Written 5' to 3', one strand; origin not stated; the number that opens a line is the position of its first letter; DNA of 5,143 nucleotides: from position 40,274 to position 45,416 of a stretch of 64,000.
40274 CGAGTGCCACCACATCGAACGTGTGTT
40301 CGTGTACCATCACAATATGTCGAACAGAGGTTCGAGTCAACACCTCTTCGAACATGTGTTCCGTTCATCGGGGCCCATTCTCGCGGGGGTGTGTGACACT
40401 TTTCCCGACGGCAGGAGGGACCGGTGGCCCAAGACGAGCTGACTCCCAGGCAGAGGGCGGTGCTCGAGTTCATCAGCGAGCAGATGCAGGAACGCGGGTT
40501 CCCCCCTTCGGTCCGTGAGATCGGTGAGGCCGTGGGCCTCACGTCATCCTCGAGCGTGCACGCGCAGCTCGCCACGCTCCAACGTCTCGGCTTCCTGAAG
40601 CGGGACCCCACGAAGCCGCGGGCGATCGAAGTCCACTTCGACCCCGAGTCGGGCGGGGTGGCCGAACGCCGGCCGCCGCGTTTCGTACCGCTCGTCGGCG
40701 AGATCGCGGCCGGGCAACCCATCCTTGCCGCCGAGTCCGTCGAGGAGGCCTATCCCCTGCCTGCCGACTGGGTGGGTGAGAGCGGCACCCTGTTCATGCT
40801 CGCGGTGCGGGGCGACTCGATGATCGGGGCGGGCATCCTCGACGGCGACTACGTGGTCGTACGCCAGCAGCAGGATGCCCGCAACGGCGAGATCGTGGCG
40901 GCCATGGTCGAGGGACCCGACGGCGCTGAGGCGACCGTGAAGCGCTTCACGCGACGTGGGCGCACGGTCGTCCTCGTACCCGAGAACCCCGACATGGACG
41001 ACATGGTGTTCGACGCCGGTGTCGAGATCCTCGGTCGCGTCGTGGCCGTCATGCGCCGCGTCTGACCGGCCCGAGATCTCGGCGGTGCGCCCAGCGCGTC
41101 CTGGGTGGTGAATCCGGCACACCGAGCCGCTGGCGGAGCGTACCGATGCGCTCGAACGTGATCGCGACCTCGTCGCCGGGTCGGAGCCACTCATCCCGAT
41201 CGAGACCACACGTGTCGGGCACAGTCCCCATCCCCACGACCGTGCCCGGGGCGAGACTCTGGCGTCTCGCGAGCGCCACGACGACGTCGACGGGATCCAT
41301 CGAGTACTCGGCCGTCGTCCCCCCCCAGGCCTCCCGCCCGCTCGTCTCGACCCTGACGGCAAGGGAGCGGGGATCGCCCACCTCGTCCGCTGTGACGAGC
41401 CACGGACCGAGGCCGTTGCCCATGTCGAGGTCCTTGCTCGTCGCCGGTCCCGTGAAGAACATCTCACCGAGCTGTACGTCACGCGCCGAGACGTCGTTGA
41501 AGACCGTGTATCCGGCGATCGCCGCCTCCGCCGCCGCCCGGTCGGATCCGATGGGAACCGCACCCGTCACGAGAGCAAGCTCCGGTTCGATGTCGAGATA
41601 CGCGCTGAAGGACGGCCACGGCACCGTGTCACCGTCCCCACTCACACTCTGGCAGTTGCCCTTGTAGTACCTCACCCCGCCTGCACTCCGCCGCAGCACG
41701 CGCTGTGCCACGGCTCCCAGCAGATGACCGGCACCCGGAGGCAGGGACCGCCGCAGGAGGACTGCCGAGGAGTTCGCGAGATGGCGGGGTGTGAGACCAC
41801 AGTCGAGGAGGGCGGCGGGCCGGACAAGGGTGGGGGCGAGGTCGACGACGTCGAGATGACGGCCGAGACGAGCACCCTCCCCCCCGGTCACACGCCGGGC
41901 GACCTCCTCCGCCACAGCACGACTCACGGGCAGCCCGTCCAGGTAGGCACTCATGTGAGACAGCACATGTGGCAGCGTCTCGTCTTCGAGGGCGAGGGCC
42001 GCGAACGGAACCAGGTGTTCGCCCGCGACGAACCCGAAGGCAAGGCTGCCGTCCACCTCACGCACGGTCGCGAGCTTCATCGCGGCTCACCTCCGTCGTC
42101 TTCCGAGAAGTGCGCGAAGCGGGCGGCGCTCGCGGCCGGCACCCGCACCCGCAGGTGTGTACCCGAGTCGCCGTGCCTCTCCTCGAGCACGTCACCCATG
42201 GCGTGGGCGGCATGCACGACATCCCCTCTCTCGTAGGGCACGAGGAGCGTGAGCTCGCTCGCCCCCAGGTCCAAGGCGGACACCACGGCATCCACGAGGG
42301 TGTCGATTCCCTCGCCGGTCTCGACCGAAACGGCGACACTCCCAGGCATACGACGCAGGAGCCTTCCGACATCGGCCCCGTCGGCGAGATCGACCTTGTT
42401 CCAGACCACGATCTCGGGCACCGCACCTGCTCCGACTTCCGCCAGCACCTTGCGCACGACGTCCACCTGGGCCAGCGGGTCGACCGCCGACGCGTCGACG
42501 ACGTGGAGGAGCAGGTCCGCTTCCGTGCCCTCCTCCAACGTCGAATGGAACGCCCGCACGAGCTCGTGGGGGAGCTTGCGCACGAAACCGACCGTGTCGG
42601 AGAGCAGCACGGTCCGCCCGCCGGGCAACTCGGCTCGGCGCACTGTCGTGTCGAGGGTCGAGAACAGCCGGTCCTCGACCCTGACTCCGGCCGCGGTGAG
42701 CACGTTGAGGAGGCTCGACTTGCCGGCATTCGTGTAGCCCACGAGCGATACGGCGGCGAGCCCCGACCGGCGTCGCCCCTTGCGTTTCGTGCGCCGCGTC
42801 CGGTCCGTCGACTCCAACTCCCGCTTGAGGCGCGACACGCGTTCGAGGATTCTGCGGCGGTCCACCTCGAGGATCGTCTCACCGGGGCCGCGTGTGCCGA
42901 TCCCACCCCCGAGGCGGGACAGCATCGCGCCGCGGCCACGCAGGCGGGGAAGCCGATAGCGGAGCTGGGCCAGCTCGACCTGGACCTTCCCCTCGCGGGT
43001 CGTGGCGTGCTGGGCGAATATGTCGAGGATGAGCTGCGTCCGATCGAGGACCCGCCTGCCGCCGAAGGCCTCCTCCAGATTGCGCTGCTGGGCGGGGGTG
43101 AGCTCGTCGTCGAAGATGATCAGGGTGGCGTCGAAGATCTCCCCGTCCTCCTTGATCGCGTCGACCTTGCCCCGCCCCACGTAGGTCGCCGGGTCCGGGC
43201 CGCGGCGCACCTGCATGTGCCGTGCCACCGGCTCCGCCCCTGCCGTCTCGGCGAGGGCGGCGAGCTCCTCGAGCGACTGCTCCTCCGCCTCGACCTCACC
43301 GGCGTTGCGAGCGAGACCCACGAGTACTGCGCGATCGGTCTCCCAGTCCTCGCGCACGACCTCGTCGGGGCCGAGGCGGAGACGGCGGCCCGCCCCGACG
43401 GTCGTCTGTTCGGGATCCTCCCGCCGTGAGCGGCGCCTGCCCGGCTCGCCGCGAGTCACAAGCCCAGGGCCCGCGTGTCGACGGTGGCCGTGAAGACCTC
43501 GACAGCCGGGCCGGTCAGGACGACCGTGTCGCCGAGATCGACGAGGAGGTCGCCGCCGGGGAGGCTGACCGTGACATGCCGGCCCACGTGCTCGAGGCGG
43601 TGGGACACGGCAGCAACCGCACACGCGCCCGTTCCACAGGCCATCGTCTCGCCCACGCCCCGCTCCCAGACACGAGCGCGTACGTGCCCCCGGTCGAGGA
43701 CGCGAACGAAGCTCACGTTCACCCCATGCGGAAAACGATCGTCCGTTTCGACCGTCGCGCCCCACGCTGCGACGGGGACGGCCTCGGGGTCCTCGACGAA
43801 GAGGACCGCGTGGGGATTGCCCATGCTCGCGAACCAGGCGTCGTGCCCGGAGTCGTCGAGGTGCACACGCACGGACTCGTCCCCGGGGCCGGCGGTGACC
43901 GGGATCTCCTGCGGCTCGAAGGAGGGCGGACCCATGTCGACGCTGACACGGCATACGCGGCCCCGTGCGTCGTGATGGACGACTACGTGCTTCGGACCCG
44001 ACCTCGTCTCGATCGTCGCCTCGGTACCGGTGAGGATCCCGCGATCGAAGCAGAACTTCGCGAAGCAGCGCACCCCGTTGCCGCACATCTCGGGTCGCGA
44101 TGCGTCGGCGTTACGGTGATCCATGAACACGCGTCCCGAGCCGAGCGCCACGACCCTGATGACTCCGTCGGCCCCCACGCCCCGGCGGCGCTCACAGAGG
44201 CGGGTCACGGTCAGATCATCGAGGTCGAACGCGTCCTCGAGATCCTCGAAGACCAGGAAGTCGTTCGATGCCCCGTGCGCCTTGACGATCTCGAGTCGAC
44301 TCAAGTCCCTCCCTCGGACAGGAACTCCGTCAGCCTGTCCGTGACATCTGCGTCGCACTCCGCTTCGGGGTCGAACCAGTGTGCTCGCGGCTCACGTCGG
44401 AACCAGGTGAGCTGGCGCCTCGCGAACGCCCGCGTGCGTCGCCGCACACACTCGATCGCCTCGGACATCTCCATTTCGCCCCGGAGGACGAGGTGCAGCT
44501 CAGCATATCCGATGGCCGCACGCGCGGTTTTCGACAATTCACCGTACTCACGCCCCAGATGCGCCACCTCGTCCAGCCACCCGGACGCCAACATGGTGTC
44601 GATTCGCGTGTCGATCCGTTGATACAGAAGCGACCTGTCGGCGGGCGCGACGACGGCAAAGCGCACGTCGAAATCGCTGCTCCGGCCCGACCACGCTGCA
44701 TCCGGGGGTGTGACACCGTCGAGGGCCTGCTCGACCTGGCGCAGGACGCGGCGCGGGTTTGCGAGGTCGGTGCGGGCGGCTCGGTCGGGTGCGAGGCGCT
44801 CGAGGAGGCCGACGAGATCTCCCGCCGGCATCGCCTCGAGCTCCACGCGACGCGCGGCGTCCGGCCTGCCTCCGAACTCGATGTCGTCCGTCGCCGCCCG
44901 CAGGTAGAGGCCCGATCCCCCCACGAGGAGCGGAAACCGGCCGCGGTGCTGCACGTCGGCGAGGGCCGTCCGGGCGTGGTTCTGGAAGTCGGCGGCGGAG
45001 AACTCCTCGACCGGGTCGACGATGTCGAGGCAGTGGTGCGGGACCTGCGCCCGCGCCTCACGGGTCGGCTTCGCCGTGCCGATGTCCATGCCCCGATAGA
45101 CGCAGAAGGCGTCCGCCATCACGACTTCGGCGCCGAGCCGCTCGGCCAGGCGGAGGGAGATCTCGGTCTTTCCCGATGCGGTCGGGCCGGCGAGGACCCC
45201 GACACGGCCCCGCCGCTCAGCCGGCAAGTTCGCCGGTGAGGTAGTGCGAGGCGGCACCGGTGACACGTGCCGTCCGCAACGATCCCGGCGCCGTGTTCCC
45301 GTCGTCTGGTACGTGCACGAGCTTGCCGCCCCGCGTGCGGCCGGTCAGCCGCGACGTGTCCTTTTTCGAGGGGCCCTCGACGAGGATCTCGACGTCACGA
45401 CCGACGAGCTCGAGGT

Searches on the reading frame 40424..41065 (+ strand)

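Call 57: search_protein_families(library=pfam, proteins=[window:40424-41065:+], max_evalue=0.0001)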
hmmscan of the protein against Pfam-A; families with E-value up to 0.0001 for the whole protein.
window:40424-41065:+ (213 aa): 3 families
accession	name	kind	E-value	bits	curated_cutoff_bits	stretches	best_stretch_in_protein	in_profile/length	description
PF00717.28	Peptidase_S24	-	4.7e-35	120.2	23.3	1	89-207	1-116/116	Peptidase S24-like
PF01726.22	LexA_DNA_bind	-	7.7e-25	86.9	23.7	1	5-67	3-65/65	LexA DNA binding domain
PF09339.16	HTH_IclR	-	8.1e-06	26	22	1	12-62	7-52/52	IclR helix-turn-helix domain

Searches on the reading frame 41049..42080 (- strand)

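Call 57: search_protein_families(library=pfam, proteins=[window:41049-42080:-], max_evalue=0.0001)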
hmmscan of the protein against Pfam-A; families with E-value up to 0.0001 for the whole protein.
window:41049-42080:- (343 aa): 1 family
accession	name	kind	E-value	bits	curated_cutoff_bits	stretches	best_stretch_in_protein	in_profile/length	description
PF01557.24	FAA_hydrolase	-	4.3e-41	141.4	23.9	1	138-319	34-213/214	Fumarylacetoacetate (FAA) hydrolase C-terminal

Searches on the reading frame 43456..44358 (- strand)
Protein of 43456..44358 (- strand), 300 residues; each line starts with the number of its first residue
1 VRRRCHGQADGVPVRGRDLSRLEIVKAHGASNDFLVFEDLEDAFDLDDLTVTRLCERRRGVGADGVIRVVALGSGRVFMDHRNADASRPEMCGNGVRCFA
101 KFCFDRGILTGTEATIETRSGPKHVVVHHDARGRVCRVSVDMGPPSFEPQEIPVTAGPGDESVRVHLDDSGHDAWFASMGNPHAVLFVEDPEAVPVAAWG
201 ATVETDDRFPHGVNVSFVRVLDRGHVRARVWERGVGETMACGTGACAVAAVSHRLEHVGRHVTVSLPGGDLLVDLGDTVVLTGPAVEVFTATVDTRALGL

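Call 57: search_protein_families(library=pfam, proteins=[window:43456-44358:-], max_evalue=0.0001)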
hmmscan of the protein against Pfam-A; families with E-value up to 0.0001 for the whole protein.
window:43456-44358:- (300 aa): 1 family
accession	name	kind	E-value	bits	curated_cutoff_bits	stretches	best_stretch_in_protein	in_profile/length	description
PF01678.24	DAP_epimerase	-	6.8e-55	184.8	34.7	2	177-286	3-119/121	Diaminopimelate epimerase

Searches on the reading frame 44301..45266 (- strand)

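Call 57: search_protein_families(library=pfam, proteins=[window:44301-45266:-], max_evalue=0.0001)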
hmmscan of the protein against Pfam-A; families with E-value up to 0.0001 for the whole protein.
window:44301-45266:- (321 aa): 2 families
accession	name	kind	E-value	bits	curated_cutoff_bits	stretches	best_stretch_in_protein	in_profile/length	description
PF01715.23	IPPT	-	2.2e-67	227.7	23.6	1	56-292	2-243/243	IPP transferase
PF01745.22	IPT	-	1.3e-05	25.1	20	1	22-70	3-51/233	Isopentenyl transferase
